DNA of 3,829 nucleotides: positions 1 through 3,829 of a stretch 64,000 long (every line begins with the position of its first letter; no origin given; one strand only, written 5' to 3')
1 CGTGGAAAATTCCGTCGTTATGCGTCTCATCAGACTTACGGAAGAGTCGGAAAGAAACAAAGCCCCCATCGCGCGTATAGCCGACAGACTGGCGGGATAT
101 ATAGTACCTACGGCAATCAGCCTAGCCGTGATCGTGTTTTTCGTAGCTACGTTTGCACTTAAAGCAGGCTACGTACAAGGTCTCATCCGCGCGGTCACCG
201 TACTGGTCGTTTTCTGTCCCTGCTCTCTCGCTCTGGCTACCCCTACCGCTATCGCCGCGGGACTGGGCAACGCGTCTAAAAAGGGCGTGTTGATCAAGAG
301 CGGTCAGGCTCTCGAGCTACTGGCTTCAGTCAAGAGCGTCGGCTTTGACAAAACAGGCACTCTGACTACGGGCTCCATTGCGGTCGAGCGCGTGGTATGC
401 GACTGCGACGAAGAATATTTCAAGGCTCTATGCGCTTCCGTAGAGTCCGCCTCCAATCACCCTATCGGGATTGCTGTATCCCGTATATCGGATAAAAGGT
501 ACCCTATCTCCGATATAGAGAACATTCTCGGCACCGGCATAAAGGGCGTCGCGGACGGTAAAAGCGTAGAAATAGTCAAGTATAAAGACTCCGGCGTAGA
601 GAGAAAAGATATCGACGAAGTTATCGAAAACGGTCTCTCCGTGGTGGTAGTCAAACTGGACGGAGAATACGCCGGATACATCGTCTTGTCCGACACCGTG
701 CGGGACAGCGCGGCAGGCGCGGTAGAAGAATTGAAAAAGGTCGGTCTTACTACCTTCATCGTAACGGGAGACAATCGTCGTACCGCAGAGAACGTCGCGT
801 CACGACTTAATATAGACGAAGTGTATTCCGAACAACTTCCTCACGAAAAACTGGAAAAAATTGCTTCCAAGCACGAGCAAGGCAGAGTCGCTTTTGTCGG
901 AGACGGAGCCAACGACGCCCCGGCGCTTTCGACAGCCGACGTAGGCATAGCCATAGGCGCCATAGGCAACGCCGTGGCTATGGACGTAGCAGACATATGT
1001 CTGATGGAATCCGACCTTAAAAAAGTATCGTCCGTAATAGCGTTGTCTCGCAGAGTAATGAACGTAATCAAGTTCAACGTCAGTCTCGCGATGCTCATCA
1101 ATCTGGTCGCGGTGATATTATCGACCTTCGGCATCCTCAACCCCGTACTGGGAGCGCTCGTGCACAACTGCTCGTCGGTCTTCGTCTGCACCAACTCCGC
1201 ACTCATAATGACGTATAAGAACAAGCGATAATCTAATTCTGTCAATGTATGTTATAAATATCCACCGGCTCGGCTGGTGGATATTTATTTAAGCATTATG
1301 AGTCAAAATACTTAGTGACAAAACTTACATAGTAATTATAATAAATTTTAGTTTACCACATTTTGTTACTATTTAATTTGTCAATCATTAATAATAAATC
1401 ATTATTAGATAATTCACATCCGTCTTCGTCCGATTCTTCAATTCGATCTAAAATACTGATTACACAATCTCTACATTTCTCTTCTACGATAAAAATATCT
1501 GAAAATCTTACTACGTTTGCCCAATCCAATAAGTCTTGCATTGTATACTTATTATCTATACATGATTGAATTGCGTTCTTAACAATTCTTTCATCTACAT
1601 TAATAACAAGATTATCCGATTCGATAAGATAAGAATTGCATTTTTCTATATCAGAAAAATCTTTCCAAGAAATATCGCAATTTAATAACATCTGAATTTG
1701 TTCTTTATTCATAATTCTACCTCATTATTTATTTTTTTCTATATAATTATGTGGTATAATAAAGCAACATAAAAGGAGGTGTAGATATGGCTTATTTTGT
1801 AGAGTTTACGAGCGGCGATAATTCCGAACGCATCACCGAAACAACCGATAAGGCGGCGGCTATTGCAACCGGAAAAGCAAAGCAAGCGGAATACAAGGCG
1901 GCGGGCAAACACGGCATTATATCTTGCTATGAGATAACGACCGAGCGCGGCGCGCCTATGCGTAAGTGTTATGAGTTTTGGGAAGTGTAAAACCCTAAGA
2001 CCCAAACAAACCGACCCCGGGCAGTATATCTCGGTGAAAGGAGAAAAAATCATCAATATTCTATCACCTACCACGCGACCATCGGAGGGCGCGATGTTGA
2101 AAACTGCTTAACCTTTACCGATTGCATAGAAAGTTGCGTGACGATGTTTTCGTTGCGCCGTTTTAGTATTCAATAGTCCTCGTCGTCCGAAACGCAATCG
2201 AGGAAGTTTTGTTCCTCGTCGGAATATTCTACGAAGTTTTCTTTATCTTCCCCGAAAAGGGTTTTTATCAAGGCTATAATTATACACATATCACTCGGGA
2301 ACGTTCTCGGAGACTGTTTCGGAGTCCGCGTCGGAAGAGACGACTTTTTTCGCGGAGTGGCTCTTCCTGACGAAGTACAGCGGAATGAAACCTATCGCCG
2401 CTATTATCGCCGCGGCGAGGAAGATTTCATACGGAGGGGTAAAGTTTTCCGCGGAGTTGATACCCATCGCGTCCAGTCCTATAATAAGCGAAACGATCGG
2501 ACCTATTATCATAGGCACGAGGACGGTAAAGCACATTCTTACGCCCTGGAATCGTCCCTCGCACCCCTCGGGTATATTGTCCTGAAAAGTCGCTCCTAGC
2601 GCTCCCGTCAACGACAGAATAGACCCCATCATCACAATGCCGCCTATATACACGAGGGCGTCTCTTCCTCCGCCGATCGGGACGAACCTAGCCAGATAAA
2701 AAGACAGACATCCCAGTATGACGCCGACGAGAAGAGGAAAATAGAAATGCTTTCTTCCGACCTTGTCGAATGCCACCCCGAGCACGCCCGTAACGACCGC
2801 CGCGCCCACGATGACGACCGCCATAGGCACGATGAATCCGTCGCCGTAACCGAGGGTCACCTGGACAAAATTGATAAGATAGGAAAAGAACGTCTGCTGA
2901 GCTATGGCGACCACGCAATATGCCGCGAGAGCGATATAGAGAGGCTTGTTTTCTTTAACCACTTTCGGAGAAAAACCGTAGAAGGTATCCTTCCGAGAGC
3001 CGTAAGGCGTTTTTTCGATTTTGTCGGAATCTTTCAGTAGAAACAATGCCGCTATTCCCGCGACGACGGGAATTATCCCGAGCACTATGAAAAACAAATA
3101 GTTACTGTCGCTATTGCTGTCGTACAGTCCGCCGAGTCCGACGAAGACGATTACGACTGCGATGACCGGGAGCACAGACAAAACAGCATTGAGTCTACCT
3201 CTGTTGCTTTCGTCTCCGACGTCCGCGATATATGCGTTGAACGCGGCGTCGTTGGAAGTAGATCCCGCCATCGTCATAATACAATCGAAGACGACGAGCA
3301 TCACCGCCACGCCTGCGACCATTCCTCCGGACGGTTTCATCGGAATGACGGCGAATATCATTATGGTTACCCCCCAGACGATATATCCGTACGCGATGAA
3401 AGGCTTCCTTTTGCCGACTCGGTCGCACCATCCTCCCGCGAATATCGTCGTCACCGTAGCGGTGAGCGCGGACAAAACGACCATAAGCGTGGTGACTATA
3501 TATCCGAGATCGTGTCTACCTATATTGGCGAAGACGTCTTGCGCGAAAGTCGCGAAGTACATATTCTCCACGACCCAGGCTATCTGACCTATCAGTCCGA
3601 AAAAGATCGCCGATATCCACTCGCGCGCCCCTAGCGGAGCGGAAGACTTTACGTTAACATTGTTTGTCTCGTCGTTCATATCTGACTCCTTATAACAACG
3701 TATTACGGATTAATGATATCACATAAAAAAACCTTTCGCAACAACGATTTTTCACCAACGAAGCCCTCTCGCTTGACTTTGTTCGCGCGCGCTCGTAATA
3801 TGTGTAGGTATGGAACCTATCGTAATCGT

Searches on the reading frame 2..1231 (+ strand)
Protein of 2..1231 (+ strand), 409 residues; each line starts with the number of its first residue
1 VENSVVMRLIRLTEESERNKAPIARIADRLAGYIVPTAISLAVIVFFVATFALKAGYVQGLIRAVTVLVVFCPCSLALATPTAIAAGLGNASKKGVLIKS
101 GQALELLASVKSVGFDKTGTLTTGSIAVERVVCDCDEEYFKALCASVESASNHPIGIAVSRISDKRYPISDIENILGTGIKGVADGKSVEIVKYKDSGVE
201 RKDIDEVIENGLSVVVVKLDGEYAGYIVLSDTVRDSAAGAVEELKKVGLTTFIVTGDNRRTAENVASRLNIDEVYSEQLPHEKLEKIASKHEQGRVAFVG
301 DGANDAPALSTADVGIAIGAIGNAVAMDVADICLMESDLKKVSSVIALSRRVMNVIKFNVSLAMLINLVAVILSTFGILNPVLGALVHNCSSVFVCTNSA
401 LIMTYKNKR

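Call 17: search_protein_families(library=pfam, proteins=[window:2-1231:+], max_evalue=0.001)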
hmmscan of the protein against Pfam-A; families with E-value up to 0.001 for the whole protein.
window:2-1231:+ (409 aa): 4 families
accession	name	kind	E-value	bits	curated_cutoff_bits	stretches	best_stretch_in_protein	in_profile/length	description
PF00702.32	Hydrolase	-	1.4e-24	88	26.4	1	111-313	2-191/191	haloacid dehalogenase-like hydrolase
PF00122.25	E1-E2_ATPase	-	2.1e-19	70.2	28.1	1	2-94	90-181/181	E1-E2 ATPase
PF08282.18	Hydrolase_3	-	5.1e-05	23.5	20.9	0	293-320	203-230/255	haloacid dehalogenase-like hydrolase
PF12710.13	HAD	-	0.00018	22.4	27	0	239-309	89-188/189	haloacid dehalogenase-like hydrolase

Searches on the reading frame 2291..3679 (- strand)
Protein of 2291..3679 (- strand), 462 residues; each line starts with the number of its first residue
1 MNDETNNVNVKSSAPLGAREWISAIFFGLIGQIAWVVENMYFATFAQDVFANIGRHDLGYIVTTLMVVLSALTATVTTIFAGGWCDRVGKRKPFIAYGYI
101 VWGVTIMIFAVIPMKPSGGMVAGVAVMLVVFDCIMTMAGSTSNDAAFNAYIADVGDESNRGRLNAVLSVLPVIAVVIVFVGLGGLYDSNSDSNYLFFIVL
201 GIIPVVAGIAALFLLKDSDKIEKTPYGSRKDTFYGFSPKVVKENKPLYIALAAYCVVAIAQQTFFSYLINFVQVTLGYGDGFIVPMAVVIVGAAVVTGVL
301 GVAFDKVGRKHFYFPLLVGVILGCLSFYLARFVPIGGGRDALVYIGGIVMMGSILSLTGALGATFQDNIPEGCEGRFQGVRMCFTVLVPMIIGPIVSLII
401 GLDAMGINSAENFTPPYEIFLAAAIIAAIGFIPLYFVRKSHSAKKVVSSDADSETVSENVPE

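Call 17: search_protein_families(library=pfam, proteins=[window:2291-3679:-], max_evalue=0.001)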
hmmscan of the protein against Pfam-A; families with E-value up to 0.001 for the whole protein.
window:2291-3679:- (462 aa): 2 families
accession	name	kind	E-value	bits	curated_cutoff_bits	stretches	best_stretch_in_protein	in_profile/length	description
PF07690.21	MFS_1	-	2.4e-29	102.8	33.4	1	55-394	24-347/347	Major Facilitator Superfamily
PF13347.12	MFS_2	-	3.7e-09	36.1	27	1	33-412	11-391/427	MFS/sugar transport protein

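Call 36: search_protein_families(library=ncbifam, proteins=[window:2291-3679:-], max_evalue=0.01)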
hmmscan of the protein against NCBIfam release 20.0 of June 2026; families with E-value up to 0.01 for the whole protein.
window:2291-3679:- (462 aa): 2 families
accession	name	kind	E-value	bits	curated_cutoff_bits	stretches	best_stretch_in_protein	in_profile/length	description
TIGR00883.1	2A0106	subfamily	1.5e-11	44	443.45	2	201-399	176-377/400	metabolite/H+ symporter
TIGR00792.1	gph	subfamily_domain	7.3e-10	38.1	231.35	1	33-330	13-307/437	glycoside-pentoside-hexuronide (GPH):cation symporter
